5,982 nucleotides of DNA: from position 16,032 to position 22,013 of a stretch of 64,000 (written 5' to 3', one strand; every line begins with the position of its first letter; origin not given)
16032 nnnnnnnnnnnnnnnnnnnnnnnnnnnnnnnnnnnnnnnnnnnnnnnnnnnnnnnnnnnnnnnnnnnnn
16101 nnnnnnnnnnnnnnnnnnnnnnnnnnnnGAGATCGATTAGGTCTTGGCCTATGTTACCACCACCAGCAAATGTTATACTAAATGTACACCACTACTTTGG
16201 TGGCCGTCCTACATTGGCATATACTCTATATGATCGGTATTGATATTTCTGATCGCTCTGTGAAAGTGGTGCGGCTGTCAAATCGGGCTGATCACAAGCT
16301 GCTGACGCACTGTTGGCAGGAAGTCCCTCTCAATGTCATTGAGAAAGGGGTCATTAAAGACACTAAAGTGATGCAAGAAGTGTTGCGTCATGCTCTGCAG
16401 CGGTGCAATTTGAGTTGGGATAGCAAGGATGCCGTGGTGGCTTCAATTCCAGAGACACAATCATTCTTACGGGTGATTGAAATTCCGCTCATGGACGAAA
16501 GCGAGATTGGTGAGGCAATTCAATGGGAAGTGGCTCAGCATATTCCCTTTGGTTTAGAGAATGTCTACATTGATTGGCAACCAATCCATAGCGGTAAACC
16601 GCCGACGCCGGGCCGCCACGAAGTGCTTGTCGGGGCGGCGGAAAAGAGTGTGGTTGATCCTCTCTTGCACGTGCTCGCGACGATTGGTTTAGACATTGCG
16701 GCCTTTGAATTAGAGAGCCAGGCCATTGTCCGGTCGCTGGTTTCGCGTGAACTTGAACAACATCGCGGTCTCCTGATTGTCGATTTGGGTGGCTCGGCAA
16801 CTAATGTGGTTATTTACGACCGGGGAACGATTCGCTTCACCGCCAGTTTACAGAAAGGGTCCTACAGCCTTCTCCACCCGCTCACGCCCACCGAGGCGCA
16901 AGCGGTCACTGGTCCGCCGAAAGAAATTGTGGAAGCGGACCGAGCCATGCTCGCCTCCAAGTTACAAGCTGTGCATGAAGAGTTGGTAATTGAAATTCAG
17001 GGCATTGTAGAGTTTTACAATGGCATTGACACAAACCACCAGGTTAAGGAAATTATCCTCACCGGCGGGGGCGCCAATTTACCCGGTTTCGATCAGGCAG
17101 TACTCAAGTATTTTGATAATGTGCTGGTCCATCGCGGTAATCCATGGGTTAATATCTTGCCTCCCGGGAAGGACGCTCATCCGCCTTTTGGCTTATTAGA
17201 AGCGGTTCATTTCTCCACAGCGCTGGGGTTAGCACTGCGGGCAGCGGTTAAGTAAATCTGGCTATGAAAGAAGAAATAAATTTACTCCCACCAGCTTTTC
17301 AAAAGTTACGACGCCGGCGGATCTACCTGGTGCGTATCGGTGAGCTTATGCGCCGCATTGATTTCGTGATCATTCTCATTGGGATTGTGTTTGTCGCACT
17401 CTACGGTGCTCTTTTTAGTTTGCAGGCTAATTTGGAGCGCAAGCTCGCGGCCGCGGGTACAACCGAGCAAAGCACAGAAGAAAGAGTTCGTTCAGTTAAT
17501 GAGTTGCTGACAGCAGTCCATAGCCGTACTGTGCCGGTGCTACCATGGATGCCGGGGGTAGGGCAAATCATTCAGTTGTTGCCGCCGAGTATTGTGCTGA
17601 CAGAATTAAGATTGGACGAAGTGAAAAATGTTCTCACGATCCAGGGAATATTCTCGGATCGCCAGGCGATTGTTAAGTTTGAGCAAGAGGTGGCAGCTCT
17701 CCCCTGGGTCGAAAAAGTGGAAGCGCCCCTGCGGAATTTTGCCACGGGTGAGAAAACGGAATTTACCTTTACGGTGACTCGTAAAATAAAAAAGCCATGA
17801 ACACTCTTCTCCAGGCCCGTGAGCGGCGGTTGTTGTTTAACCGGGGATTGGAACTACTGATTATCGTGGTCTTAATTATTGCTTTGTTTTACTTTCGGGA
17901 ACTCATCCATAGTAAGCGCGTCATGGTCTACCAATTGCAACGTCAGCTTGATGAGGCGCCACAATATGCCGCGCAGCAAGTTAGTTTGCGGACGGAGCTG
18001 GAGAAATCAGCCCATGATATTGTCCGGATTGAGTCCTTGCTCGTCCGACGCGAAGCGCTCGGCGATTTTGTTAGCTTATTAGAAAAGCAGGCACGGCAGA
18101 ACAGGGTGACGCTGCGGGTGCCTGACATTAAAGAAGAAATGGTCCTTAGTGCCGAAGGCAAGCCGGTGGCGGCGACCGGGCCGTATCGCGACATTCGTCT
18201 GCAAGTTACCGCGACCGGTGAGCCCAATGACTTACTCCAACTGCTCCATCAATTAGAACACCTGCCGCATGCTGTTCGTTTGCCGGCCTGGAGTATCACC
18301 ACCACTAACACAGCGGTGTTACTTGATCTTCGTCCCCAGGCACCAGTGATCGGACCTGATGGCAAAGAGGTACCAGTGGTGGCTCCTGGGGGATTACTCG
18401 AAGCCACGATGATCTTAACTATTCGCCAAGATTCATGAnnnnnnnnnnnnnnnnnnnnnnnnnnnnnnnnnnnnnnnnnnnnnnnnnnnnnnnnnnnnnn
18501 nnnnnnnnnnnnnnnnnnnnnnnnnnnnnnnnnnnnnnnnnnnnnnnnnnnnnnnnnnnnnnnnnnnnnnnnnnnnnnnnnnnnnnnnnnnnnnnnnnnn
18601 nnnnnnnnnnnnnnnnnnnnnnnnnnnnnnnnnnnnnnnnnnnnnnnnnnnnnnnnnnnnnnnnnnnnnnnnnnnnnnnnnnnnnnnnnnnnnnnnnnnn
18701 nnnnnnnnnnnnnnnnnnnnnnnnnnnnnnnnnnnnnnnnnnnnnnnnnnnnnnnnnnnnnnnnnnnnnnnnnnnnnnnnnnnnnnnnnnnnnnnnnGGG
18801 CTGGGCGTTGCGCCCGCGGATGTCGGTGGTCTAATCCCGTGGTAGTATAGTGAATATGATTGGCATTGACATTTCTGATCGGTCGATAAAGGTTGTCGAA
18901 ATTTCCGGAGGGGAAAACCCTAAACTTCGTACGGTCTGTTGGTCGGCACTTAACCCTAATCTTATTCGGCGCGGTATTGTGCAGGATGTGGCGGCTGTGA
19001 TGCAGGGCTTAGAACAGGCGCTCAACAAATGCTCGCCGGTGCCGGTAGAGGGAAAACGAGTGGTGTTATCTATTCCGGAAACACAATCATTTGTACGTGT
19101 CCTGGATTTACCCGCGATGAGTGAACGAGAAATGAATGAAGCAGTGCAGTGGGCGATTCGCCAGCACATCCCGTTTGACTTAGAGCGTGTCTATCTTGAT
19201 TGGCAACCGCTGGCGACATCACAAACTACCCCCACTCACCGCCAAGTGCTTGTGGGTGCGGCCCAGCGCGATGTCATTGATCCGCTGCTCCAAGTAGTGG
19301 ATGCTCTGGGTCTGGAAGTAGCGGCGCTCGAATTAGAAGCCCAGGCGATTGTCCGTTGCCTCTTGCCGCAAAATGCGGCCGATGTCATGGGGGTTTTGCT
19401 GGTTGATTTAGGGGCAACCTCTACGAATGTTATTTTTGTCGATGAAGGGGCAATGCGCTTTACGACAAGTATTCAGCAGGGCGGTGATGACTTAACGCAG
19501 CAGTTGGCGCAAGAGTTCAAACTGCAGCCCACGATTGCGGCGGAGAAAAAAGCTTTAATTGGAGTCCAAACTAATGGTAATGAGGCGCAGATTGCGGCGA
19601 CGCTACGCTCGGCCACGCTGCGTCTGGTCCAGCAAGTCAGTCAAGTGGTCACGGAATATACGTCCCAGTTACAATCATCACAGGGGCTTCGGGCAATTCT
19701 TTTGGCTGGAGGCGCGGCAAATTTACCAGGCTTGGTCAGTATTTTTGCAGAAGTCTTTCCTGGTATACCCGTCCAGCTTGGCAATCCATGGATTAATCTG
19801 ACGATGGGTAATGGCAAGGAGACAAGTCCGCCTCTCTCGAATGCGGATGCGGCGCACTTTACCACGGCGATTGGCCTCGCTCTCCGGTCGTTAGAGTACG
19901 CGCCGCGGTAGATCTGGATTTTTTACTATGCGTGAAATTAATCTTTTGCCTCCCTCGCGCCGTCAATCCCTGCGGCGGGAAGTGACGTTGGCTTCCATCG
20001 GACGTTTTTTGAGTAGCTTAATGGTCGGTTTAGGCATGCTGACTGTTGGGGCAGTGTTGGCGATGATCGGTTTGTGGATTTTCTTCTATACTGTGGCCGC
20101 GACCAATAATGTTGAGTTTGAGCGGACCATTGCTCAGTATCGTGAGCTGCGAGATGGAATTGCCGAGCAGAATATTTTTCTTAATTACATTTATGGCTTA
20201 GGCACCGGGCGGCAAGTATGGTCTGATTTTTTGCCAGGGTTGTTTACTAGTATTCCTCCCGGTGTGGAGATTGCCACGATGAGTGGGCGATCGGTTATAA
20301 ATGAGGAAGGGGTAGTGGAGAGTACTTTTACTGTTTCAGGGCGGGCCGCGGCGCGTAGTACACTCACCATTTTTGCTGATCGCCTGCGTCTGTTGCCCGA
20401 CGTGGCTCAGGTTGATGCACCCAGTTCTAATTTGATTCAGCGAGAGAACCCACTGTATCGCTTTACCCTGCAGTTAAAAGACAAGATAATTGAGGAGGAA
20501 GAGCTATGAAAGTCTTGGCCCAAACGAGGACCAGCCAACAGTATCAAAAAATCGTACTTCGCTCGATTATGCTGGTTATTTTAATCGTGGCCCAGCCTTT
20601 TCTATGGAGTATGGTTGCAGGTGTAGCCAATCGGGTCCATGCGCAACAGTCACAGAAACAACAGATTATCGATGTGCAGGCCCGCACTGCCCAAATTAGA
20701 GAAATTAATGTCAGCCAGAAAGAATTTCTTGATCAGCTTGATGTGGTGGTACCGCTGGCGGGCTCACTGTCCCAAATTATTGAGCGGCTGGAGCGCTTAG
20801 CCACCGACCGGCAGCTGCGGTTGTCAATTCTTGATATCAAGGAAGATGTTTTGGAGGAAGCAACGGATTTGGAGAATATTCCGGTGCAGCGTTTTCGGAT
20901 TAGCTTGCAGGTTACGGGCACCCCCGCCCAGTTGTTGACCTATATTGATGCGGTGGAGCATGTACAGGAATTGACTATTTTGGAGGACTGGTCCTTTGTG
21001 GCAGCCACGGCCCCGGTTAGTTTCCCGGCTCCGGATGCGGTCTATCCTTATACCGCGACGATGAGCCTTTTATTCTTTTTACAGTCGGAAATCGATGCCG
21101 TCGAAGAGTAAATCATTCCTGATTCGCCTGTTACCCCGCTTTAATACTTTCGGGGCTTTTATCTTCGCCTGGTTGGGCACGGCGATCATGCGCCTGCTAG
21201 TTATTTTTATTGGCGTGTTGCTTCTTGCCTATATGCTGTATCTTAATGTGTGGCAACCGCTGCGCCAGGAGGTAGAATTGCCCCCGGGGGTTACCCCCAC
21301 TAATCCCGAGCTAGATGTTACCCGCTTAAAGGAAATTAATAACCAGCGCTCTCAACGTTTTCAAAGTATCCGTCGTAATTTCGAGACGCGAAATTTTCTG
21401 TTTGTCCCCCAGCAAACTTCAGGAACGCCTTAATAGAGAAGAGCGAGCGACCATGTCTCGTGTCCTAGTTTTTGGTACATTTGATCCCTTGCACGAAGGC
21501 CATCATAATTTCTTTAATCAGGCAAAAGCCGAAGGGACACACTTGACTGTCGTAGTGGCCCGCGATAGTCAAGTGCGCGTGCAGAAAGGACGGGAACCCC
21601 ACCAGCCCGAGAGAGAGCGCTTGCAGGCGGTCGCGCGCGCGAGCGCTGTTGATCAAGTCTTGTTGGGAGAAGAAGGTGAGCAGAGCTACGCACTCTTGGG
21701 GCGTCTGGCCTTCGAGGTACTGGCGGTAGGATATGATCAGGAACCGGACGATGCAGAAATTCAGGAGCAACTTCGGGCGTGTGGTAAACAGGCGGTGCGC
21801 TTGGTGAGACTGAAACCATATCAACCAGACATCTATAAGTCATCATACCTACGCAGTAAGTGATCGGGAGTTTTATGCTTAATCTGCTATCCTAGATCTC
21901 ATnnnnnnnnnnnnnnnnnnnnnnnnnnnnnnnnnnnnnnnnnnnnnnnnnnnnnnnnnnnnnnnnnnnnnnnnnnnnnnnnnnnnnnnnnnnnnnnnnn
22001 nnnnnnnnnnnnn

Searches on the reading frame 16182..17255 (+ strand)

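Call 12: search_protein_families(library=pfam, proteins=[window:16182-17255:+], max_evalue=0.01)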
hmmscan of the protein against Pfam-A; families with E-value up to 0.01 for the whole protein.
window:16182-17255:+ (357 aa): 4 families
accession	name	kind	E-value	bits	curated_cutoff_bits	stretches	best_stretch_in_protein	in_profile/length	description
PF11104.14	PilM_2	-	3e-32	112.4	27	1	19-354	1-339/340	Type IV pilus assembly protein PilM;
PF06723.19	MreB_Mbl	-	3.7e-07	29.7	27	0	242-311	228-297/327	MreB/Mbl protein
PF02541.22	Ppx-GppA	-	0.00012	22.1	27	1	176-272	94-184/285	Ppx/GppA phosphatase family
PF14450.12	FtsA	-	0.00044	21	31.8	1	199-322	2-113/127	Cell division protein FtsA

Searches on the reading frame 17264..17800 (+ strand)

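Call 12: search_protein_families(library=pfam, proteins=[window:17264-17800:+], max_evalue=0.01)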
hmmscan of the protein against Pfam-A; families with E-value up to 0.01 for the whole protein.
window:17264-17800:+ (178 aa): 1 family
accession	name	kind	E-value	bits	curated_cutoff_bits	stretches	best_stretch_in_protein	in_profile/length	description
PF05137.18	PilN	-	0.00061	20.2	22.8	1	102-155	6-57/78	Fimbrial assembly protein (PilN)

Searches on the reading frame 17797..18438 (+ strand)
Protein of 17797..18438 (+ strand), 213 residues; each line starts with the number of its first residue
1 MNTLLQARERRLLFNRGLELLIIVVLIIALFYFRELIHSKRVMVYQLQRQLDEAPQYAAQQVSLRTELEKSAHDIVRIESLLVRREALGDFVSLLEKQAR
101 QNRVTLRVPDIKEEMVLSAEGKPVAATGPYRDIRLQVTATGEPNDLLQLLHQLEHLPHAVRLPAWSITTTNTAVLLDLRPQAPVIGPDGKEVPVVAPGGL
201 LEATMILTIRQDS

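Call 12: search_protein_families(library=pfam, proteins=[window:17797-18438:+], max_evalue=0.01)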
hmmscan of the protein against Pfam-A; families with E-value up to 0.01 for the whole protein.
window:17797-18438:+ (213 aa): 1 family
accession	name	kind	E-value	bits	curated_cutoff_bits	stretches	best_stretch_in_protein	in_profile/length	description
PF10741.14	T2SSM_b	-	0.00068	19.9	21.7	1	116-154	34-72/111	Type II secretion system (T2SS), protein M subtype b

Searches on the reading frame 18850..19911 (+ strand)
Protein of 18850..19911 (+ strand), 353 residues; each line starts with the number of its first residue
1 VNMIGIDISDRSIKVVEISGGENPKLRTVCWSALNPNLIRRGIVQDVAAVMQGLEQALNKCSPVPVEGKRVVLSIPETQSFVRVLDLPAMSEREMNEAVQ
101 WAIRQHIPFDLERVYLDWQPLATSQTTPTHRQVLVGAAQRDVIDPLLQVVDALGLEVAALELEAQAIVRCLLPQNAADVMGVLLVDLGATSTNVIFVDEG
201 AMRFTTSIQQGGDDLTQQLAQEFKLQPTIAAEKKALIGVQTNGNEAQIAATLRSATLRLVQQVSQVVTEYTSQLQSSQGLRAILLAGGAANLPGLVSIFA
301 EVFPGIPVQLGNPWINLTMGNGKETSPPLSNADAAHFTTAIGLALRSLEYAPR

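Call 12: search_protein_families(library=pfam, proteins=[window:18850-19911:+], max_evalue=0.01)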
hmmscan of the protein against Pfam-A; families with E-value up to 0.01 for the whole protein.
window:18850-19911:+ (353 aa): 8 families
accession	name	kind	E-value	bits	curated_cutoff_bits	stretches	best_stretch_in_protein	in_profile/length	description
PF11104.14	PilM_2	-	2.1e-44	152.3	27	1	5-347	1-339/340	Type IV pilus assembly protein PilM;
PF14450.12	FtsA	-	2.2e-11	44.6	31.8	1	184-340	2-125/127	Cell division protein FtsA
PF06723.19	MreB_Mbl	-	2.6e-08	33.5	27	1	244-311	238-304/327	MreB/Mbl protein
PF25216.1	Volactin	-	2.5e-06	27.6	35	1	185-304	171-292/321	Volactin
PF05134.19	T2SSL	-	0.0024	17.7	25.5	1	69-164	47-135/231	Type II secretion system (T2SS), protein L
PF00022.25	Actin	-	0.0074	15.3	27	0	182-263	144-232/410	Actin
PF02541.22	Ppx-GppA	-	0.0093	15.9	27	0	151-237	82-169/285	Ppx/GppA phosphatase family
PF21522.3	MreB-like_C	-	0.0098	16.9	27.8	0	184-292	1-116/123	Archaeal actin homologue MreB-like, C-terminal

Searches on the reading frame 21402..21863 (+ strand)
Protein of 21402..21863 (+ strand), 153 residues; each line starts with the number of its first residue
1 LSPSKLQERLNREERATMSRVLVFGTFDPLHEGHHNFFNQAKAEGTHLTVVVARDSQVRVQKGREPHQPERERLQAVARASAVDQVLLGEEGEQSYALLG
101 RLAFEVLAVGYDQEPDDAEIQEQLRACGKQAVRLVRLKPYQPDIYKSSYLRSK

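Call 12: search_protein_families(library=pfam, proteins=[window:21402-21863:+], max_evalue=0.01)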
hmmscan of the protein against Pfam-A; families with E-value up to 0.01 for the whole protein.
window:21402-21863:+ (153 aa): 2 families
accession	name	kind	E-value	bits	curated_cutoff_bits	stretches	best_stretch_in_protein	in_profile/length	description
PF01467.32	CTP_transf_like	-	2.6e-15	57.3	21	1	23-151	2-131/133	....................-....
PF06574.18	FAD_syn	-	0.0011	19.3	27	1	18-49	6-37/158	FAD synthetase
